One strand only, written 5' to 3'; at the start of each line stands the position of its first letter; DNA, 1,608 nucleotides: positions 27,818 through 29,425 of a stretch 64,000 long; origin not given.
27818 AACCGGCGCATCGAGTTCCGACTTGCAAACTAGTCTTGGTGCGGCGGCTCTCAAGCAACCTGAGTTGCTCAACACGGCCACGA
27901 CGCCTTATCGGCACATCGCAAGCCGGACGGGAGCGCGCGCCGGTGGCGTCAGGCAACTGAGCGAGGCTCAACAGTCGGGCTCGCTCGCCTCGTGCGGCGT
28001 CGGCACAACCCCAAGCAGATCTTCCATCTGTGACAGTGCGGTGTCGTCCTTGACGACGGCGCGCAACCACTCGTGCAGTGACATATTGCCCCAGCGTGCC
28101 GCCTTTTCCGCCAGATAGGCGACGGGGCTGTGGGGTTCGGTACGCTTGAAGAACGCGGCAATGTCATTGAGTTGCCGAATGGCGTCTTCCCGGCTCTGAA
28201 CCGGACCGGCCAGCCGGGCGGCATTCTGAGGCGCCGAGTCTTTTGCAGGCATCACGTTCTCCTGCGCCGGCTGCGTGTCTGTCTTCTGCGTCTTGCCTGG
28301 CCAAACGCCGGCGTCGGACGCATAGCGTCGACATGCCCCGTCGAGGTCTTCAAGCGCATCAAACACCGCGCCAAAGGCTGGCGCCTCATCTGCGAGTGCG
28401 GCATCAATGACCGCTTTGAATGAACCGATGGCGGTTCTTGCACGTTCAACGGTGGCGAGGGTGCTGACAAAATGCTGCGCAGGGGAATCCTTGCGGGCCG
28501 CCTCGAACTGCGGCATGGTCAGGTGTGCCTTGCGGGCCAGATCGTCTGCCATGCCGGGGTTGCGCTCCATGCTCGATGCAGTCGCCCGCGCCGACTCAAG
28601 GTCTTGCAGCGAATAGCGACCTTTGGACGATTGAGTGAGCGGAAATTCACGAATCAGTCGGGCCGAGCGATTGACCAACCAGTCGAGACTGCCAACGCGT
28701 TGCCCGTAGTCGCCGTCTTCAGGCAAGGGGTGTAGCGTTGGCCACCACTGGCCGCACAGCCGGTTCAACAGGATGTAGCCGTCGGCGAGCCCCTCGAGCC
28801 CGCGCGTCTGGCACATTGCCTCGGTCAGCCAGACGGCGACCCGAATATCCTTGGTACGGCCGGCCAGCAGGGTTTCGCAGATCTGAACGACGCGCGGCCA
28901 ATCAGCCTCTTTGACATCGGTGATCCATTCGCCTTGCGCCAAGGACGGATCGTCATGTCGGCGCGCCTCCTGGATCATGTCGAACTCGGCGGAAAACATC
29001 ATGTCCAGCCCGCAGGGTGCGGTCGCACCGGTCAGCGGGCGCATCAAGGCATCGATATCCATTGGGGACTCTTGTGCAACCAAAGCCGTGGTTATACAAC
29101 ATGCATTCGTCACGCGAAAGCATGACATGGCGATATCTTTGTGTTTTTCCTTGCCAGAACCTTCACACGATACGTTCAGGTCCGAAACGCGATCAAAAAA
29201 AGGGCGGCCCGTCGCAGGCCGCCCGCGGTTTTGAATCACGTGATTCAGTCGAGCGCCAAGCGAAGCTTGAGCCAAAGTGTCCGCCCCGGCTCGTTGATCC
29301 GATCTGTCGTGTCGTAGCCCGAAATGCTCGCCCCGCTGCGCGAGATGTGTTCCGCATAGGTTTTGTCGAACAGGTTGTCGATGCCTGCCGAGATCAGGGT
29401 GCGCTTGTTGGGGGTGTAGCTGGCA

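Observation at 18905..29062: Half of a T6SS: membrane and accessory arm without tube, sheath, spike or ClpV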

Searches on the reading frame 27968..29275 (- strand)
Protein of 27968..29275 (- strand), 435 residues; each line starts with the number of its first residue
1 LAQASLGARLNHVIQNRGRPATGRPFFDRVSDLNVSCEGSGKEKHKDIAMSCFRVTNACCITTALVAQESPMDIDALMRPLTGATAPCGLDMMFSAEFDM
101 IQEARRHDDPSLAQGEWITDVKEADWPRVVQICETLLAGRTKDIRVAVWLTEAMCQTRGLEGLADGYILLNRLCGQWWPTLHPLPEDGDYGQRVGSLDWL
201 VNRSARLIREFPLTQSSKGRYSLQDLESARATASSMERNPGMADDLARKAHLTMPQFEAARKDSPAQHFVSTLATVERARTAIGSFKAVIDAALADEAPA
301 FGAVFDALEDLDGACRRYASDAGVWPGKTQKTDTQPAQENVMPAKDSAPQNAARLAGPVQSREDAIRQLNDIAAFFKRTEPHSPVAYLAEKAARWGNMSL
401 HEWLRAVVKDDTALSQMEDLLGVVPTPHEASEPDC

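Call 3: search_protein_families(library=pfam, proteins=[window:27968-29275:-])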
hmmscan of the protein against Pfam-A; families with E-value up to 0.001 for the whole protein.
window:27968-29275:- (435 aa): 1 family
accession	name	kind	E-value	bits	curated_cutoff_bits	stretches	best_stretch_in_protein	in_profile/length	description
PF06812.17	ImpA_N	-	1.1e-35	122.7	26.9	1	85-201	7-118/119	ImpA, N-terminal, type VI secretion system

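Call 4: search_protein_families(library=ncbifam, proteins=[window:27968-29275:-])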
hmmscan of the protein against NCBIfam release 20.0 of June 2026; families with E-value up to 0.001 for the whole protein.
window:27968-29275:- (435 aa): 2 families
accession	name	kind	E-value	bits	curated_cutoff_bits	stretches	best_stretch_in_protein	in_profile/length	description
TIGR03363.1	VI_chp_8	equivalog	2.2e-111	373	160.85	1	72-422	1-353/353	type VI secretion system protein TssA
TIGR03362.1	VI_chp_7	equivalog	1.5e-23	83.6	230.1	2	123-226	42-145/476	type VI secretion system protein TssA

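Call 19: find_related_loci(query=window:27968-29062:-, collection=genome_contigs, flank=10000)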
Query window:27968-29062:- (364 aa) in genome_contigs; peptide patterns used: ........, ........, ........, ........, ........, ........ (x = any residue, [..] = any of these).
57 stretches matched a pattern; 10 encode a relative of the query (tblastn E <= 1e-3); 10 distinct loci.
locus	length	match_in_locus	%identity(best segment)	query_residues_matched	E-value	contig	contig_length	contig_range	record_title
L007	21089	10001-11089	91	1-363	0e+0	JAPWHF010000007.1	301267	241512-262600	Zoogloeaceae bacterium G21618-S1 NODE_7_length_301267_cov_35.5564, whole genome shotgun sequence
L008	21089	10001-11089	85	1-363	0e+0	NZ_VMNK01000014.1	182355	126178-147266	Denitromonas halophila strain SFB-3 k141_66, whole genome shotgun sequence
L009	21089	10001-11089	85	1-363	0e+0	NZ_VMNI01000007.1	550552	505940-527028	Denitromonas ohlonensis strain SFB-1 k141_102, whole genome shotgun sequence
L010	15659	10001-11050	72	1-354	8e-164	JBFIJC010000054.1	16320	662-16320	MAG: Nitrogeniibacter sp. isolate Mix_sand11.2021.09.Z.72 k141_500737_length_16320_cov_37.6516, whole genome shotgun seq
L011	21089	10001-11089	68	1-363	7e-160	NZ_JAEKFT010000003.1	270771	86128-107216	Denitromonas iodatirespirans strain IR-12 KPDAEFOI_3, whole genome shotgun sequence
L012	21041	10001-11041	62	1-354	9e-143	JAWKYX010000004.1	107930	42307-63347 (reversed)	MAG: Rhodocyclaceae bacterium isolate AC3.78 AC3.78.fa-4, whole genome shotgun sequence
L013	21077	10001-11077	55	1-359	7e-123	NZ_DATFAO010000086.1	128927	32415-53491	MAG: Aromatoleum sp. isolate SMAG_U8503 k141_468040, whole genome shotgun sequence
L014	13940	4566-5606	54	1-352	1e-110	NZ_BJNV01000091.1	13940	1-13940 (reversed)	Zoogloea ramigera strain NBRC 15342 sequence091, whole genome shotgun sequence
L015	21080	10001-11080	27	1-352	7e-38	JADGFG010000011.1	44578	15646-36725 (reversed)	MAG: Kangiellaceae bacterium isolate OB12 NODE_243_length_44578_cov_3.836102, whole genome shotgun sequence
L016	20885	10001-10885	23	53-352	2e-19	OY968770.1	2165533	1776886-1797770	MAG: uncultured Gammaproteobacteria bacterium isolate MFD03250.bin.c.6 genome assembly, chromosome: 1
